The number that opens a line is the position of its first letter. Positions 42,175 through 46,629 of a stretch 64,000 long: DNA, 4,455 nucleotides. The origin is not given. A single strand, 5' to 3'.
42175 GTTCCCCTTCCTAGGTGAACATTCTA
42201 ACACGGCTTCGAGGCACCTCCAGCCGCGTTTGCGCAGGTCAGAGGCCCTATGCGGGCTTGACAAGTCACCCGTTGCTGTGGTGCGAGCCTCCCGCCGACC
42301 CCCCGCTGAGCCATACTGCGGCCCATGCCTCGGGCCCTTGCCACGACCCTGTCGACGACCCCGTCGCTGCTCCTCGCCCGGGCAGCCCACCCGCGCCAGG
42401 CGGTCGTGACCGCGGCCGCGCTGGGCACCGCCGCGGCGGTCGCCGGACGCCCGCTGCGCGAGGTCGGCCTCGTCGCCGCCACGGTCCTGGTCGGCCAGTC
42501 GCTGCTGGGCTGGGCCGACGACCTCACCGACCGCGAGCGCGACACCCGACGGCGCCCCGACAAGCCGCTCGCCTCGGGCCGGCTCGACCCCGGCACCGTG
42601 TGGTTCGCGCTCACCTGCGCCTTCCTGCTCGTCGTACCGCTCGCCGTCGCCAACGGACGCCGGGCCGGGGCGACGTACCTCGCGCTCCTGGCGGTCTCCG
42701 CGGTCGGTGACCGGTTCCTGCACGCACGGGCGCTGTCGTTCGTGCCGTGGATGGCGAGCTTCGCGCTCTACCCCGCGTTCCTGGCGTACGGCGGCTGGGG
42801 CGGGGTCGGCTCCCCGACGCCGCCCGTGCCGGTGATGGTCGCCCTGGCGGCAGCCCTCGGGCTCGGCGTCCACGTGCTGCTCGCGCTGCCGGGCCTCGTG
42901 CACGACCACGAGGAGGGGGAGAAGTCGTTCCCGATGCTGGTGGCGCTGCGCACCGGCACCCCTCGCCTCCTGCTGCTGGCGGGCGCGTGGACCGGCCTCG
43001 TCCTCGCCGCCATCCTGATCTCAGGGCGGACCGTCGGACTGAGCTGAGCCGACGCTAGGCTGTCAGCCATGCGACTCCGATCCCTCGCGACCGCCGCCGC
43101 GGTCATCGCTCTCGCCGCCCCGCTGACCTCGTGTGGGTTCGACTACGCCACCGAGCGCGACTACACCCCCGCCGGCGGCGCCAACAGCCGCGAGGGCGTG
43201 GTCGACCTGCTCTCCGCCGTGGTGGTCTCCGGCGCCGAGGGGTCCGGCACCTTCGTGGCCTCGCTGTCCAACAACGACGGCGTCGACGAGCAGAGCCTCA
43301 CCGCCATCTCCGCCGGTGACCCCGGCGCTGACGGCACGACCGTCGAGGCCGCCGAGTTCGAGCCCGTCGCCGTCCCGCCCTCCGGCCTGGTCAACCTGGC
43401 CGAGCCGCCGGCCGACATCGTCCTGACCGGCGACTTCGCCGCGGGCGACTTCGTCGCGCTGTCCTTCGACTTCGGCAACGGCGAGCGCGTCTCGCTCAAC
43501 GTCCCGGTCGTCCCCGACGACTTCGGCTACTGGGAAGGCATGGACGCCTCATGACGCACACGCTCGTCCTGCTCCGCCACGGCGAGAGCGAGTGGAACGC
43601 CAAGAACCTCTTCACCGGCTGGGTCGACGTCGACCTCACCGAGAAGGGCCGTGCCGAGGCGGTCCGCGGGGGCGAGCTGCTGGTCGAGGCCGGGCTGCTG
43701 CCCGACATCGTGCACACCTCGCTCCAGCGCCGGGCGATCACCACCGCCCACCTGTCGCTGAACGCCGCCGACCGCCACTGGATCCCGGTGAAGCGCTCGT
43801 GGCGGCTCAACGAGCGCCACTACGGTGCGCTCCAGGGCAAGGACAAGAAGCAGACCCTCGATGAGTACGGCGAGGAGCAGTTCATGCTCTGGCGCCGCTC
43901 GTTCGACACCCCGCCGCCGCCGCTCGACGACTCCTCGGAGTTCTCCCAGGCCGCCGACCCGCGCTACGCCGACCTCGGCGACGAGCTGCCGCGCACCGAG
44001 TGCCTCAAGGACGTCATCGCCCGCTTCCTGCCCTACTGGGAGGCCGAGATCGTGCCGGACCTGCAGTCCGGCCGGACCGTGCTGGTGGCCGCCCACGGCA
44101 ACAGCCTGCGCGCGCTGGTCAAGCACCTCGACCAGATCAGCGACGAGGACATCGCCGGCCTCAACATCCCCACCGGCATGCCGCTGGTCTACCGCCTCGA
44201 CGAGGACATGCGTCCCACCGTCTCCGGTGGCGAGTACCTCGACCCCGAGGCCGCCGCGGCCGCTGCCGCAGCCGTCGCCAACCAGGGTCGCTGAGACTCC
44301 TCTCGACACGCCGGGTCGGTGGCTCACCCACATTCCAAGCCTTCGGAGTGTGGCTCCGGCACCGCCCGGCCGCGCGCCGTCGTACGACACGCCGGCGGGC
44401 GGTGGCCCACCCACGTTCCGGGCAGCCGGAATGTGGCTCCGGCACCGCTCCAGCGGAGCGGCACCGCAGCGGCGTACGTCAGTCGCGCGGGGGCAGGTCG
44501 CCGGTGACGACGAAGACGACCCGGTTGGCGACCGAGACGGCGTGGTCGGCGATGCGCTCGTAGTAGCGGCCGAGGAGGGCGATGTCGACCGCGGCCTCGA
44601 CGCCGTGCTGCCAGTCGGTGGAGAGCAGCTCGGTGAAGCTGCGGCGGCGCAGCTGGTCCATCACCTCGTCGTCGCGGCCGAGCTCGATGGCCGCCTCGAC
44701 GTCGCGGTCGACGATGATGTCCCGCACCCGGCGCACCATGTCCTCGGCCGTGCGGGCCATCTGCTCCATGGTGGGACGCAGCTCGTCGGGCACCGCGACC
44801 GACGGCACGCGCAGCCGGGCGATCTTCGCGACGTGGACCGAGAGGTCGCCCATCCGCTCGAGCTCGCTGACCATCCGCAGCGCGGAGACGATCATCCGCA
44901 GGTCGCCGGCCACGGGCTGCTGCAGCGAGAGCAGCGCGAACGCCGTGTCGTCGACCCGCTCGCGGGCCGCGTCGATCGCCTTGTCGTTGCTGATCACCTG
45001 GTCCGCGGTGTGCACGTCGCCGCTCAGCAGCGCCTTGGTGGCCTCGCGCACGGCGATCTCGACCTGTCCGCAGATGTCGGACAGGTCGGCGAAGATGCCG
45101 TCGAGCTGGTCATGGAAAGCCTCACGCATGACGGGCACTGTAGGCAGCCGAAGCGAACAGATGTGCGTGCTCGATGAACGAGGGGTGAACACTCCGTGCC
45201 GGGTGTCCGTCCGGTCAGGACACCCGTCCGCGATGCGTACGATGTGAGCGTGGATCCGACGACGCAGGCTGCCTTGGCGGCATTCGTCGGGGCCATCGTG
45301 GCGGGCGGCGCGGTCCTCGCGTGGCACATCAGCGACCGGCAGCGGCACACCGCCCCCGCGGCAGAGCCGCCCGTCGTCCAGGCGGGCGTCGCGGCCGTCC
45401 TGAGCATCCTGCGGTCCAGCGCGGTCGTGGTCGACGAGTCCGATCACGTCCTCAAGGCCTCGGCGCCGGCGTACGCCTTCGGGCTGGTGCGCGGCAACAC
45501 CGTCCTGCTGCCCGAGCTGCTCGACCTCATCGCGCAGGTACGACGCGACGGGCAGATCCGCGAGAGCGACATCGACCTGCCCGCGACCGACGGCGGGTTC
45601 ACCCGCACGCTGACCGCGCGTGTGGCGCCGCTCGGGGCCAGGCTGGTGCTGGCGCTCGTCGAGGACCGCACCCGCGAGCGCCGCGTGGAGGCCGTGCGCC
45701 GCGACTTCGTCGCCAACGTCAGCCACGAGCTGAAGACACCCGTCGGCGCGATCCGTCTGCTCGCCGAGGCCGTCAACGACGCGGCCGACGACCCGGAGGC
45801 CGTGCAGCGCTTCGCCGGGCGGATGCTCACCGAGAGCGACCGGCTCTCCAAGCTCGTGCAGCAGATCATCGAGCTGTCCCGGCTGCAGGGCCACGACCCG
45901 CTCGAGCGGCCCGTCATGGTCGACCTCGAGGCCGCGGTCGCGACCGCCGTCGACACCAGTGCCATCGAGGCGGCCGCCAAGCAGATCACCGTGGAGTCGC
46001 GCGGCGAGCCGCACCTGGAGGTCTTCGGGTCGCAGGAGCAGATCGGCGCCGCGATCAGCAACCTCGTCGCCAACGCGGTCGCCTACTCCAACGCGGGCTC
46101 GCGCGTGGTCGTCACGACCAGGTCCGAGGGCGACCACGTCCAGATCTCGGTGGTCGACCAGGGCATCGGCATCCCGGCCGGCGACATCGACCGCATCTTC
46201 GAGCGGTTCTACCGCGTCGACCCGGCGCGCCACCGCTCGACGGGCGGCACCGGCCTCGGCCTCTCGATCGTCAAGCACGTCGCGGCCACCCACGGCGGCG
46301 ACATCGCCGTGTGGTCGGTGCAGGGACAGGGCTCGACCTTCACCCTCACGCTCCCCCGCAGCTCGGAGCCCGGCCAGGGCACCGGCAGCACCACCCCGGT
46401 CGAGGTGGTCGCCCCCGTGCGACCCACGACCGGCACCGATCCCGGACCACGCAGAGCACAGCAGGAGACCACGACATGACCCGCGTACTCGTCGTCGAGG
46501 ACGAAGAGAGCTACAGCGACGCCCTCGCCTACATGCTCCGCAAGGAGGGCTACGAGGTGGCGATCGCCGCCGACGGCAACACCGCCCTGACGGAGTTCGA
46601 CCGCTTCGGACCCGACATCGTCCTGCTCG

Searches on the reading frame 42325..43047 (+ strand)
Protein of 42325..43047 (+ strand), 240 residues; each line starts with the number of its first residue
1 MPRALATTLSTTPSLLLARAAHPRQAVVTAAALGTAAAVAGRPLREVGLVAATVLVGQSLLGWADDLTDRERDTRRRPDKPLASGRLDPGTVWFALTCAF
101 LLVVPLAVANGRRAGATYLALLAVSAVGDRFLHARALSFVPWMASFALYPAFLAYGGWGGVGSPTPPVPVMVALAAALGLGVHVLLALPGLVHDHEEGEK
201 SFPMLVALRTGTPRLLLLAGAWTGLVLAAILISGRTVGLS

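Call 56: search_protein_families(library=pfam, proteins=[window:42325-43047:+], max_evalue=0.00001)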
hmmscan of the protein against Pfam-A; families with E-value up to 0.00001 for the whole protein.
window:42325-43047:+ (240 aa): 1 family
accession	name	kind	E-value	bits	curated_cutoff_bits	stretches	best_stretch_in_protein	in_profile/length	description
PF01040.23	UbiA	-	1.2e-10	41.6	34.2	1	30-231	4-207/250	UbiA prenyltransferase family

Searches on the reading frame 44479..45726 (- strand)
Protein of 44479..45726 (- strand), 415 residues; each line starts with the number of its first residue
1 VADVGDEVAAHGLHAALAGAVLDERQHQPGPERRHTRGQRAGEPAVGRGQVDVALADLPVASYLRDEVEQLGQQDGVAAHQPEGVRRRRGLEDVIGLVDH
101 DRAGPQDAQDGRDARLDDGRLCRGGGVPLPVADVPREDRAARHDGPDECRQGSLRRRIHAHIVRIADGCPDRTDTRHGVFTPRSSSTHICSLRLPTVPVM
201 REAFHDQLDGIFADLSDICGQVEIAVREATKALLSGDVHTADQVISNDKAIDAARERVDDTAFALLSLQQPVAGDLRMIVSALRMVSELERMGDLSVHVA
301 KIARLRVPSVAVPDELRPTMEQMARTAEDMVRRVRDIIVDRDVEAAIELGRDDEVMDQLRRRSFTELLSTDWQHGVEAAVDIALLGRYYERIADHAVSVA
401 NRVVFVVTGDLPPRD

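Call 58: search_protein_families(library=pfam, proteins=[window:44479-45726:-], max_evalue=0.00001)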
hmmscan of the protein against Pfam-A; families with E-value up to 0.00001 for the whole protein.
window:44479-45726:- (415 aa): 1 family
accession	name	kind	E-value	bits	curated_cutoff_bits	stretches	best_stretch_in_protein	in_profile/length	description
PF01895.24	PhoU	-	3.5e-32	111.1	23.5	2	217-302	3-88/89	PhoU domain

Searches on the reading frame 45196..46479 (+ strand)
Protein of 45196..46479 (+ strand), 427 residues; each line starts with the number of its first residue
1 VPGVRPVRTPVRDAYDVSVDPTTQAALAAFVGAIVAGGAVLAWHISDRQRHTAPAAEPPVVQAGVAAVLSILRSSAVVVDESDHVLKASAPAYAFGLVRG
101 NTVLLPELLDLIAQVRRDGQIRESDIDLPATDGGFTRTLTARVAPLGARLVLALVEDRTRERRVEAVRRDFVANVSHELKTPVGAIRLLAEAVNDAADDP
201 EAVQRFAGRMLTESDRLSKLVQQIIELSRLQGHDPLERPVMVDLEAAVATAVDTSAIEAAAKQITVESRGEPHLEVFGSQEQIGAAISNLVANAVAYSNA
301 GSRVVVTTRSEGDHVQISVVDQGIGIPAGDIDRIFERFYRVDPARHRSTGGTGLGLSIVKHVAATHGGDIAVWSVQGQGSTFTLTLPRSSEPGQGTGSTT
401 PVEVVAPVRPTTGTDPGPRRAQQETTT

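Call 56: search_protein_families(library=pfam, proteins=[window:45196-46479:+], max_evalue=0.00001)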
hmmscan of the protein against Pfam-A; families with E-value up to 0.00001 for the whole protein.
window:45196-46479:+ (427 aa): 2 families
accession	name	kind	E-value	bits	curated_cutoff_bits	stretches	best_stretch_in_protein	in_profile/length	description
PF02518.31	HATPase_c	-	6e-30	104.4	26.4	1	280-388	3-109/111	Histidine kinase-, DNA gyrase B-, and HSP90-like ATPase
PF00512.31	HisKA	-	3.9e-16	59.3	26.9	1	168-231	2-64/66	His Kinase A (phospho-acceptor) domain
